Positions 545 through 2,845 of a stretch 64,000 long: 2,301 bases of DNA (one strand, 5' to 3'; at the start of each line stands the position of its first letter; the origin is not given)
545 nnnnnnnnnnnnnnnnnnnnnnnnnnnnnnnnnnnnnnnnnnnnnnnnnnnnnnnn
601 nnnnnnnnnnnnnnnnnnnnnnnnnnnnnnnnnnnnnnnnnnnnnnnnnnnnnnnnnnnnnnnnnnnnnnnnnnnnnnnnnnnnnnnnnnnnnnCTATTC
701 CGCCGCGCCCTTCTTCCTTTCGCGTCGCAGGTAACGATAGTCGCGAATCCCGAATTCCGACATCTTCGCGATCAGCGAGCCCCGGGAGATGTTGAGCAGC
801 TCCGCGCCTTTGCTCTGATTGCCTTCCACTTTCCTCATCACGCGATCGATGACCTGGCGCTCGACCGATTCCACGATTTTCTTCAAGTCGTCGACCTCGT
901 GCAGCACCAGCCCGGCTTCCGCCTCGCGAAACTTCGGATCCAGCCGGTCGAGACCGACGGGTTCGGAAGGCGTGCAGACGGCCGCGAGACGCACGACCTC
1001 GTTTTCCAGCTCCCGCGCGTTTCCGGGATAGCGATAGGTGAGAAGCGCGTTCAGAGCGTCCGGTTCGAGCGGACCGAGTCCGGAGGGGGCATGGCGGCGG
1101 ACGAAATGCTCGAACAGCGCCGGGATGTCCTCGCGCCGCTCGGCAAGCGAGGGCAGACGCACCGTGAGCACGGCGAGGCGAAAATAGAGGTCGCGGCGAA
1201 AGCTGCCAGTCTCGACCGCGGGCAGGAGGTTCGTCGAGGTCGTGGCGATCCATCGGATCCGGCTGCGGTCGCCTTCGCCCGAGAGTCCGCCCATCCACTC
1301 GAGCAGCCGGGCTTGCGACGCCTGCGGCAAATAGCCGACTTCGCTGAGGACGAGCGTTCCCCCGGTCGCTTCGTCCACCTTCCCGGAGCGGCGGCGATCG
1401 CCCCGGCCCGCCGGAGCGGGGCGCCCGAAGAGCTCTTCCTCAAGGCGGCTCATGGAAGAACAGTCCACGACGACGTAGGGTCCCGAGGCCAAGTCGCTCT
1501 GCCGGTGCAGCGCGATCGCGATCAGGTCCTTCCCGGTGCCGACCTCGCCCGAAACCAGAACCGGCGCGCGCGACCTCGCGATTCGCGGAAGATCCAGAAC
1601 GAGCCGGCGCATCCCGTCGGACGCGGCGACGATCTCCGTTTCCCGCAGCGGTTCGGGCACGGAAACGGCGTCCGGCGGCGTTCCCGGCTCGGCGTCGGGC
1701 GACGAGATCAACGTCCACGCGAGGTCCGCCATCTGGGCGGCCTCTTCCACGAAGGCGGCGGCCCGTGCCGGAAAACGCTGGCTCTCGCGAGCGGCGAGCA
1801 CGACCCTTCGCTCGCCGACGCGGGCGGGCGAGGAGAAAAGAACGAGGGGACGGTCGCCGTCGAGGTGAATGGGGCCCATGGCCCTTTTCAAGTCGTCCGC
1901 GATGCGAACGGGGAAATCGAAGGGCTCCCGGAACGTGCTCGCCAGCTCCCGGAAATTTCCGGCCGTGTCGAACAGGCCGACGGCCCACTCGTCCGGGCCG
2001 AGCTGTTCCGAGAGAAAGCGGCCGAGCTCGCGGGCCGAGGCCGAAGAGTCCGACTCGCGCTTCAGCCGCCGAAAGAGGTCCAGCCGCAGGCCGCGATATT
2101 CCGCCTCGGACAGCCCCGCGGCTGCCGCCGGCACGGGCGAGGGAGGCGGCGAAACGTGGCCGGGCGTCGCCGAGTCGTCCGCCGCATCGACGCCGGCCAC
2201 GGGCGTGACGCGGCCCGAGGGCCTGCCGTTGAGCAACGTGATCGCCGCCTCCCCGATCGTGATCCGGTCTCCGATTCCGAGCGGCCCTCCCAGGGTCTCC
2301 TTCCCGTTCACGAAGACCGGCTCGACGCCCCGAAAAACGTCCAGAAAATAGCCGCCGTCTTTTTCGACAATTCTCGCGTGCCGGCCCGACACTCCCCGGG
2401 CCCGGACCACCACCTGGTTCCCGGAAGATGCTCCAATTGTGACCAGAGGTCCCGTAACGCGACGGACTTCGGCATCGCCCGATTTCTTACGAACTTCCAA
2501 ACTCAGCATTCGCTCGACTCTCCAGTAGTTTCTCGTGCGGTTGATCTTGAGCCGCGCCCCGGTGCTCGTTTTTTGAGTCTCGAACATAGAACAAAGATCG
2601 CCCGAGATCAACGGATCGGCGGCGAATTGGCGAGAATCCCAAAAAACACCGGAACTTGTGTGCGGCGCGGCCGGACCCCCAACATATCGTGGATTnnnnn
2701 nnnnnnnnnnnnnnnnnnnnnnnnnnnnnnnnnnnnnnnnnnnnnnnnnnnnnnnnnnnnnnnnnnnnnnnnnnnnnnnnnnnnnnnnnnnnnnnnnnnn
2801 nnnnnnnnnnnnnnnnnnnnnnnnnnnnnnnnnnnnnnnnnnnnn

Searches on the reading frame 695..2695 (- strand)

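Call 27: search_protein_families(library=pfam, proteins=[window:695-2695:-], max_evalue=0.001)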
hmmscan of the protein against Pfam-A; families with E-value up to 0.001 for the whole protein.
window:695-2695:- (666 aa): 6 families
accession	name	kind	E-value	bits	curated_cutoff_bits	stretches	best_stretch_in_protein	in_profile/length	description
PF00158.32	Sigma54_activat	-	8.2e-31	107.4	20.2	1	356-512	2-167/168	Sigma-54 interaction domain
PF14532.12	Sigma54_activ_2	-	1.9e-19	70.7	25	1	356-517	1-138/138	Sigma-54 interaction domain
PF25601.1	AAA_lid_14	-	5.2e-16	58.7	27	1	519-594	2-79/87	AAA+ ATPase lid domain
PF02954.25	HTH_8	-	4.4e-09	36.4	22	1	608-648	2-42/42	Bacterial regulatory protein, Fis family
PF00498.31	FHA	-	3.7e-08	34.1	20.7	1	85-148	1-67/67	FHA domain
PF16697.10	Yop-YscD_cpl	-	0.00023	21.8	33.2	1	79-154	13-90/94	Inner membrane component of T3SS, cytoplasmic domain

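Call 45: search_protein_families(library=ncbifam, proteins=[window:695-2695:-], max_evalue=0.001)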
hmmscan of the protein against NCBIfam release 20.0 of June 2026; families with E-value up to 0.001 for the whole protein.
window:695-2695:- (666 aa): 30 families (the best 25 are shown)
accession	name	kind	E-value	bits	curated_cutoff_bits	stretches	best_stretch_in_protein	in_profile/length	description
NF008469.0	PRK11361.1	equivalog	4.9e-55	187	714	1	352-651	142-457/461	acetoacetate metabolism transcriptional regulator AtoC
TIGR01818.1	ntrC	equivalog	5.9e-54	183.6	558.6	1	350-590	131-382/463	nitrogen regulation protein NR(I)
NF041552.1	TF_PrdR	equivalog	1.6e-52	178.7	795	1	354-648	268-576/577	sigma-54 dependent transcriptional regulator PrdR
TIGR02915.1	PEP_resp_reg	equivalog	2.8e-52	178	502.6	1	353-650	139-444/445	PEP-CTERM-box response regulator transcription factor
NF003451.0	PRK05022.1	equivalog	5.3e-51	173.9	476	1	308-650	151-510/512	nitric oxide reductase transcriptional regulator NorR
NF051870.1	NAssimRespRegNtrX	equivalog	1.9e-50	172.1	600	1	352-650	138-452/452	nitrogen assimilation response regulator NtrX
NF007689.0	PRK10365.1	equivalog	4.5e-50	170.7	760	1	354-646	140-440/441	sigma-54-dependent response regulator transcription factor ZraR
NF008485.2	PRK11388.1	equivalog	5.4e-50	170.3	551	1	354-651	333-638/643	dihydroxyacetone kinase operon transcriptional regulator DhaR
TIGR01817.1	nifA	equivalog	3.9e-49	167.8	528.85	1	350-573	193-427/534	nif-specific transcriptional activator NifA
NF038308.1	RNA_repair_RtcR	equivalog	1.3e-45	156.3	650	1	352-641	179-504/530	RNA repair transcriptional activator RtcR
NF050807.1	TransRegFlbDCaul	equivalog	1.2e-44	152.9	750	1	353-648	118-438/454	sigma-54-dependent transcriptional regulator FlbD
NF011953.0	PRK15424.1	equivalog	7.9e-44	150.1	703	1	354-646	220-532/538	propionate catabolism operon regulatory protein PrpR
NF008085.0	PRK10820.1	equivalog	1.6e-43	149.1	576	1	353-652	204-514/520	transcriptional regulator TyrR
TIGR02329.1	propionate_PrpR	equivalog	6.5e-42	143.8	499.2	1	354-645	213-524/526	propionate catabolism operon regulatory protein PrpR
NF041906.1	V4R_TF_MobR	exception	1.8e-41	142.2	999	1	357-643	236-539/544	phenol degradation transcriptional regulator MobR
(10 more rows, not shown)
